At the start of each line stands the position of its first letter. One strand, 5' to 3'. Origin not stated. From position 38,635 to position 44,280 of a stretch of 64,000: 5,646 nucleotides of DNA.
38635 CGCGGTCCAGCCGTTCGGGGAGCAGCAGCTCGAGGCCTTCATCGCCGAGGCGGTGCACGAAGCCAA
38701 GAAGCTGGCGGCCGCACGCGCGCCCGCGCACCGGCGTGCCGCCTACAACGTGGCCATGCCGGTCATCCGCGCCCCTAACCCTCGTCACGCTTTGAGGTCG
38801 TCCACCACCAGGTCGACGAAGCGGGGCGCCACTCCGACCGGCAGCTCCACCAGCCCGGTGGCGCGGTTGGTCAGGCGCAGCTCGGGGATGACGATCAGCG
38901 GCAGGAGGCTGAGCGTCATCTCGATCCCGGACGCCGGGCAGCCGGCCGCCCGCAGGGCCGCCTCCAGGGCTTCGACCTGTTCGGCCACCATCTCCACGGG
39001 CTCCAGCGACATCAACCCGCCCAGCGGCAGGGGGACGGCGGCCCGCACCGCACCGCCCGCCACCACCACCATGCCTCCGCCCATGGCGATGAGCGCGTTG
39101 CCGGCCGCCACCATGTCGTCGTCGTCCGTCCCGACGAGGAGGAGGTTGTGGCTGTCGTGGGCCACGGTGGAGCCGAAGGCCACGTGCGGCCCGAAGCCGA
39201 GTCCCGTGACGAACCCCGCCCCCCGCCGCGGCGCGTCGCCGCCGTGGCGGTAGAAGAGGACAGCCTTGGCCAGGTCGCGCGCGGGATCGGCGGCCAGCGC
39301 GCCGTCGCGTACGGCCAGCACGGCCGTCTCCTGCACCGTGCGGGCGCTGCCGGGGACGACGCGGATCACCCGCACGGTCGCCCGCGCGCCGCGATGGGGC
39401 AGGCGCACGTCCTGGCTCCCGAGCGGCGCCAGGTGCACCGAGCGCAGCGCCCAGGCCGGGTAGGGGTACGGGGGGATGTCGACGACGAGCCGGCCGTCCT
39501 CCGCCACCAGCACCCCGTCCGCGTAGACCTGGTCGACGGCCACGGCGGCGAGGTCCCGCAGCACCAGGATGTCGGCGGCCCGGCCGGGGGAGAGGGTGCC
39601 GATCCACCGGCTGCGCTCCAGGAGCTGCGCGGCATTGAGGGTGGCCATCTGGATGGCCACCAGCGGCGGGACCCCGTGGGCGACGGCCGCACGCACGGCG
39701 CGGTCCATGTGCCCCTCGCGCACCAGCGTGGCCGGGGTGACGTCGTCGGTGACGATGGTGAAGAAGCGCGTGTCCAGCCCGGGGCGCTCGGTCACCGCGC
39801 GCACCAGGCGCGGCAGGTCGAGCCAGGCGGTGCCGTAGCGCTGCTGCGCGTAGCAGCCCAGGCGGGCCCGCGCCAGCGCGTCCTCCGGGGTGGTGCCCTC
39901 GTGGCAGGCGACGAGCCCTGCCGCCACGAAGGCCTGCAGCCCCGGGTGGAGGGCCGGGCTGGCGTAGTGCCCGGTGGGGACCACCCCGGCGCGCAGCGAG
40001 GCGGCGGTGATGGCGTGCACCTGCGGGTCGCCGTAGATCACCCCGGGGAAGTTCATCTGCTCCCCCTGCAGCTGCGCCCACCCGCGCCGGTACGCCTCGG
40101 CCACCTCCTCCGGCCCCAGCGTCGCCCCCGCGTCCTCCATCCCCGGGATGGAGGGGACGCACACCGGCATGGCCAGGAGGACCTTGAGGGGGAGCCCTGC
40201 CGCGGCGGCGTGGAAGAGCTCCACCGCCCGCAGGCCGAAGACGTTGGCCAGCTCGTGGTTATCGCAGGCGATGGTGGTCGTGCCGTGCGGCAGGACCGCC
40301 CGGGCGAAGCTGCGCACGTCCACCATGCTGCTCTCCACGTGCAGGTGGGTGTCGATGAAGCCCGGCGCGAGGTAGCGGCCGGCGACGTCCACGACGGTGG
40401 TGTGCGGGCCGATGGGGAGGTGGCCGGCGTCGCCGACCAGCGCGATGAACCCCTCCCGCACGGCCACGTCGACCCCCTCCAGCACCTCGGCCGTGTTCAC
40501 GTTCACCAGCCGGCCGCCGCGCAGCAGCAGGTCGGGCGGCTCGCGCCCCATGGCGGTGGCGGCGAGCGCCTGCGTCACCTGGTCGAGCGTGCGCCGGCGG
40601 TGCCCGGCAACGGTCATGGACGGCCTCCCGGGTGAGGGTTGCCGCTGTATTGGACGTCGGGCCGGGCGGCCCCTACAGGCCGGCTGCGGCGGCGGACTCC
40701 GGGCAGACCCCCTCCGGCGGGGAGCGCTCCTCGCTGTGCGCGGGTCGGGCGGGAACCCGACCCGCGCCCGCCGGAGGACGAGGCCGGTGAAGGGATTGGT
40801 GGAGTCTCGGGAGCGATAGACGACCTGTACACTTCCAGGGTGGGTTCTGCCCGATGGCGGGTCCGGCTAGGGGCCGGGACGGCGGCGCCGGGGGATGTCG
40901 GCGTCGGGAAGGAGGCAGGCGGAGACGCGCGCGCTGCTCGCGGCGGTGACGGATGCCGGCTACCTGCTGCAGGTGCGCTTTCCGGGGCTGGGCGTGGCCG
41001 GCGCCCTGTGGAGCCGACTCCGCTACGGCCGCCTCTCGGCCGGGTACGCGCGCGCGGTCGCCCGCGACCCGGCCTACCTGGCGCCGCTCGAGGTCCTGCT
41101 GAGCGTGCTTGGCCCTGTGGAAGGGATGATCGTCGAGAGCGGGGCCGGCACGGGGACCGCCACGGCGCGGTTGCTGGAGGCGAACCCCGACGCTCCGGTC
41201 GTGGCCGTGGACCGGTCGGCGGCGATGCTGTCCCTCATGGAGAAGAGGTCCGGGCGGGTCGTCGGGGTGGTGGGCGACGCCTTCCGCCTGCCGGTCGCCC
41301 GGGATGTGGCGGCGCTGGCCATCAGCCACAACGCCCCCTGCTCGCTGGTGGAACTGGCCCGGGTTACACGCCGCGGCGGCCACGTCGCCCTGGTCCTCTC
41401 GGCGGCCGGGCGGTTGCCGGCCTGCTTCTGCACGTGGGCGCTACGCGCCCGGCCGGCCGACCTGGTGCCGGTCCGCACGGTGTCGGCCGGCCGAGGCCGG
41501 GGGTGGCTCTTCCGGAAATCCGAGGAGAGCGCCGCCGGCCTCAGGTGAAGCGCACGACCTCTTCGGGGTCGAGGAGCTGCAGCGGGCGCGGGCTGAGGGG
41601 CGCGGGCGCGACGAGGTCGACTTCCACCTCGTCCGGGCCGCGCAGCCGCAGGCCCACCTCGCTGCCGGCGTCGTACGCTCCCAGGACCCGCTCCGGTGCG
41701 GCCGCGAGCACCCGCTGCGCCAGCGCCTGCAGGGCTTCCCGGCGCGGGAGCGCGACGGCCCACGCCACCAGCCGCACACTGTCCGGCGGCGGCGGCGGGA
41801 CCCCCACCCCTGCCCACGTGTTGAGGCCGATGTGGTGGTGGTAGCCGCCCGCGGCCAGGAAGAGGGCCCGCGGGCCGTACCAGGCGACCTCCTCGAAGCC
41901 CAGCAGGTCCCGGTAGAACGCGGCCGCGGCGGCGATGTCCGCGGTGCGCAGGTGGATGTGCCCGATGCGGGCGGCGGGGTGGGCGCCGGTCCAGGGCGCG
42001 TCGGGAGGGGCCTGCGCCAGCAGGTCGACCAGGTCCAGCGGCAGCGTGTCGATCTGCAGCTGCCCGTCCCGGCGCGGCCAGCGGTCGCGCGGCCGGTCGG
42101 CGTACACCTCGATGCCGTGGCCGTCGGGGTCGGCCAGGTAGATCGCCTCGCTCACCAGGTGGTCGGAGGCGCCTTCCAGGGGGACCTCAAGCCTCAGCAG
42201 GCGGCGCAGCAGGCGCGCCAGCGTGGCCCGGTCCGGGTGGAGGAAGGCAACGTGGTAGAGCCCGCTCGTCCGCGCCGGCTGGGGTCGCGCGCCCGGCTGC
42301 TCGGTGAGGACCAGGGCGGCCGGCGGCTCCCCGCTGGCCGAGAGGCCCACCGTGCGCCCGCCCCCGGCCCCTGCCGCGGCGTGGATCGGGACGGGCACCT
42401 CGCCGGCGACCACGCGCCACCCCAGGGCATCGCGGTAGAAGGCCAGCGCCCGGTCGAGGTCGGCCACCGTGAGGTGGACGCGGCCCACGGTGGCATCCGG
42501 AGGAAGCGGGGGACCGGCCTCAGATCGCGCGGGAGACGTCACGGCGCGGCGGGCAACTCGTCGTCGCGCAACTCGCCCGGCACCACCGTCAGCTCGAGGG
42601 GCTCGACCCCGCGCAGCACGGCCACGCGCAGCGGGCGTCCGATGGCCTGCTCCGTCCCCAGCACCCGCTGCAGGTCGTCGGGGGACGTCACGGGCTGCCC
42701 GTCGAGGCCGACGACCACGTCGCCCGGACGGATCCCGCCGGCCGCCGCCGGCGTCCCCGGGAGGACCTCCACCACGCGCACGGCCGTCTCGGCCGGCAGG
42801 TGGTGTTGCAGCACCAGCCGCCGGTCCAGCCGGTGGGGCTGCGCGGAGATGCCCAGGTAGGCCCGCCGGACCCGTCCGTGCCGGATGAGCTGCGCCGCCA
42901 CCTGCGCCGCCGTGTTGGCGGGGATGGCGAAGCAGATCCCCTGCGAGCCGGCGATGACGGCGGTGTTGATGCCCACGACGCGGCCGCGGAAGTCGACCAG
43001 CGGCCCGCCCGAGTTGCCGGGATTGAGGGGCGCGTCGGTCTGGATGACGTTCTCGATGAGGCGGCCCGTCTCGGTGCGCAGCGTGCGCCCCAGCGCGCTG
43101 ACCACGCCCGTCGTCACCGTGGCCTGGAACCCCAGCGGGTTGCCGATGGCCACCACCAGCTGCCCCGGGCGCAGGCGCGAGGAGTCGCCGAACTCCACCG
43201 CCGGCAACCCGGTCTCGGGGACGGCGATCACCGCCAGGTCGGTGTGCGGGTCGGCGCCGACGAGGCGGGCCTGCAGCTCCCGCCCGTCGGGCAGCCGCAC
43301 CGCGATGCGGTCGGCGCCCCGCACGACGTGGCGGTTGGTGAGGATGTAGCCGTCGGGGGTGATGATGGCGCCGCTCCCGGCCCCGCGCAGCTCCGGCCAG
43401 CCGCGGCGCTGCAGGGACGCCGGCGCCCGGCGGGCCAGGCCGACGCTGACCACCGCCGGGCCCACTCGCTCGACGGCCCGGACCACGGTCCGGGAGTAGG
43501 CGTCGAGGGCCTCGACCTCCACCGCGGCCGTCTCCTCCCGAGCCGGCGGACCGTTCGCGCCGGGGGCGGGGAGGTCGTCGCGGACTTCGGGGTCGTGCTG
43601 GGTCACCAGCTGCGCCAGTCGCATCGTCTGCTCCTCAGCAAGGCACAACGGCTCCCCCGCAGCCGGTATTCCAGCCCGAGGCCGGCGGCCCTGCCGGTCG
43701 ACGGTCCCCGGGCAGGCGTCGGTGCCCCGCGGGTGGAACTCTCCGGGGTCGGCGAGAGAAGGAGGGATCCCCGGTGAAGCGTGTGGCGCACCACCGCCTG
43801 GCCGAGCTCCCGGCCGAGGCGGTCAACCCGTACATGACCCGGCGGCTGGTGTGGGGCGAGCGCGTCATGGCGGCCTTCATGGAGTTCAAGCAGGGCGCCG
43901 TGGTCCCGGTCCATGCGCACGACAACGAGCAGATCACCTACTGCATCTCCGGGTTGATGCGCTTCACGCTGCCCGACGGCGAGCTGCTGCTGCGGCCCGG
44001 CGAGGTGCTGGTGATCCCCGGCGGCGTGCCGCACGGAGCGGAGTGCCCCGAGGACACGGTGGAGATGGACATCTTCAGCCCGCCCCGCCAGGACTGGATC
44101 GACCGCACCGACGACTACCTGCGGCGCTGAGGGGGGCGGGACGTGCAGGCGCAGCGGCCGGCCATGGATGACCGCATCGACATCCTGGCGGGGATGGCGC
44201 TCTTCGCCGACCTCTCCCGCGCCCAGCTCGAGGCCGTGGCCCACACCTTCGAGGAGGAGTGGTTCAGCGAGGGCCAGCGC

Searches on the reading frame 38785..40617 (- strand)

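Call 46: search_protein_families(library=pfam, proteins=[window:38785-40617:-], max_evalue=0.000001)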
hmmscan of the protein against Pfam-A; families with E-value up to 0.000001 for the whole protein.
window:38785-40617:- (610 aa): 3 families
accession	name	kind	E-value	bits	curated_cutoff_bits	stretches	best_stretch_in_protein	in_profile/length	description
PF13382.11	Adenine_deam_C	-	8.4e-48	162.4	27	1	427-585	4-160/169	Adenine deaminase C-terminal domain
PF01979.26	Amidohydro_1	-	1.9e-22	80.4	25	1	82-371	1-345/345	Amidohydrolase family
PF07969.17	Amidohydro_3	-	1e-10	42.1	29.7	0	75-103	2-29/472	Amidohydrolase family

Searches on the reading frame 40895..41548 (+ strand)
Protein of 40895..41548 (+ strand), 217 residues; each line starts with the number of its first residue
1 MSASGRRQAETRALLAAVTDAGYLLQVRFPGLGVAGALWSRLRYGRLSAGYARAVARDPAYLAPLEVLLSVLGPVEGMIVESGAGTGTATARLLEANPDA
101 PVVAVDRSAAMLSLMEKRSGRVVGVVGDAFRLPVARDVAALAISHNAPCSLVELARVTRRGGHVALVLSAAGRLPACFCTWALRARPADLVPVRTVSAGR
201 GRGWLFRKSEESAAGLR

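Call 46: search_protein_families(library=pfam, proteins=[window:40895-41548:+], max_evalue=0.000001)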
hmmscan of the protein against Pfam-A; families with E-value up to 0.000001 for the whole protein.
window:40895-41548:+ (217 aa): 1 family
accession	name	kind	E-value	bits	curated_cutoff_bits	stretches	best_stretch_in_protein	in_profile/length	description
PF13649.12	Methyltransf_25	-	7e-08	33.5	27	1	79-162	1-97/97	Methyltransferase domain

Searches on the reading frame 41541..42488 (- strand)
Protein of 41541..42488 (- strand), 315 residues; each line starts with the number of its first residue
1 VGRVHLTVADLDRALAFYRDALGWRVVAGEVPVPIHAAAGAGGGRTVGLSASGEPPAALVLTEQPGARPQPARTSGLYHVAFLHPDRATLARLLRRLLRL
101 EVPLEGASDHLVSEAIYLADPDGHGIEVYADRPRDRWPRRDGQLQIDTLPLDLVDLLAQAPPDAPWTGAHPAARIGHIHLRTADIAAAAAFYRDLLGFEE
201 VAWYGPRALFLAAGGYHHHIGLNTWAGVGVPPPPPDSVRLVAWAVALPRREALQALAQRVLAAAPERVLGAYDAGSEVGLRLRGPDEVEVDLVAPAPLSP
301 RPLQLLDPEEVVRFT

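Call 46: search_protein_families(library=pfam, proteins=[window:41541-42488:-], max_evalue=0.000001)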
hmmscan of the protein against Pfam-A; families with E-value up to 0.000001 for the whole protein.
window:41541-42488:- (315 aa): 3 families
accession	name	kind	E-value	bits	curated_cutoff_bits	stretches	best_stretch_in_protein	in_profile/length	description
PF00903.31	Glyoxalase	-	3.4e-24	86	20.6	2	3-128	4-121/121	Glyoxalase/Bleomycin resistance protein/Dioxygenase superfamily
PF22677.2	Ble-like_N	-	2.7e-13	49.9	24.5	0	4-26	5-27/41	Bleomycin resistance protein-like N-terminal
PF18029.7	Glyoxalase_6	-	2.1e-09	38.4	23.6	0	5-128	3-105/106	Glyoxalase-like domain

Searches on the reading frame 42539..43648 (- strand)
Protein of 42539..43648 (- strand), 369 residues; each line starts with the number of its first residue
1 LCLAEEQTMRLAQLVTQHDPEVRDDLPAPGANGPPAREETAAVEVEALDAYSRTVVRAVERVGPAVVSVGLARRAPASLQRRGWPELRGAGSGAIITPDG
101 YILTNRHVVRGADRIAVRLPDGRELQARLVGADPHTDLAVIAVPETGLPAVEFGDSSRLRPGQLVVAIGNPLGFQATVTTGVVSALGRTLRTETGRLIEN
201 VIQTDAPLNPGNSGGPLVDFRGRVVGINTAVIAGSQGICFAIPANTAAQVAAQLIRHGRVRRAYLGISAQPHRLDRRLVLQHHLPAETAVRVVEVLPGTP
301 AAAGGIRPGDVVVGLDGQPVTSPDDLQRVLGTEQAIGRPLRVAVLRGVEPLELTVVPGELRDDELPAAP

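Call 48: search_protein_families(library=pfam, proteins=[window:42539-43648:-], max_evalue=0.000001)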
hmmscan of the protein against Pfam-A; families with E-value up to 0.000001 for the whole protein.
window:42539-43648:- (369 aa): 5 families
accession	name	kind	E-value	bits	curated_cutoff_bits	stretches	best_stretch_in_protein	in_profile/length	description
PF13365.12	Trypsin_2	-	8e-38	130.8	27.6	1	91-227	1-144/144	Trypsin-like peptidase domain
PF00089.32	Trypsin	-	3.2e-14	53.7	20.6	1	77-247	16-216/220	Trypsin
PF13180.12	PDZ_2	-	4.3e-13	49.8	27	1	264-355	2-78/80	PDZ domain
PF17820.7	PDZ_6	-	2.6e-11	43.5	27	1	292-330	2-40/54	PDZ domain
PF00595.29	PDZ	-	1.8e-07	31.9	23.2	1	261-335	8-72/81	PDZ domain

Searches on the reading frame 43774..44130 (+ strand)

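Call 48: search_protein_families(library=pfam, proteins=[window:43774-44130:+], max_evalue=0.000001)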
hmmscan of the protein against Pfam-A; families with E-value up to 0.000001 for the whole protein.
window:43774-44130:+ (118 aa): 2 families
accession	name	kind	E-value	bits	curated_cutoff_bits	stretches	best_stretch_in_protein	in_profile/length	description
PF07883.17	Cupin_2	-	3.3e-13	49.6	27.2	1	35-98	2-64/70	Cupin domain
PF02311.25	AraC_binding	-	2.5e-07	30.9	21.1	1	42-90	14-62/135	AraC-like ligand binding domain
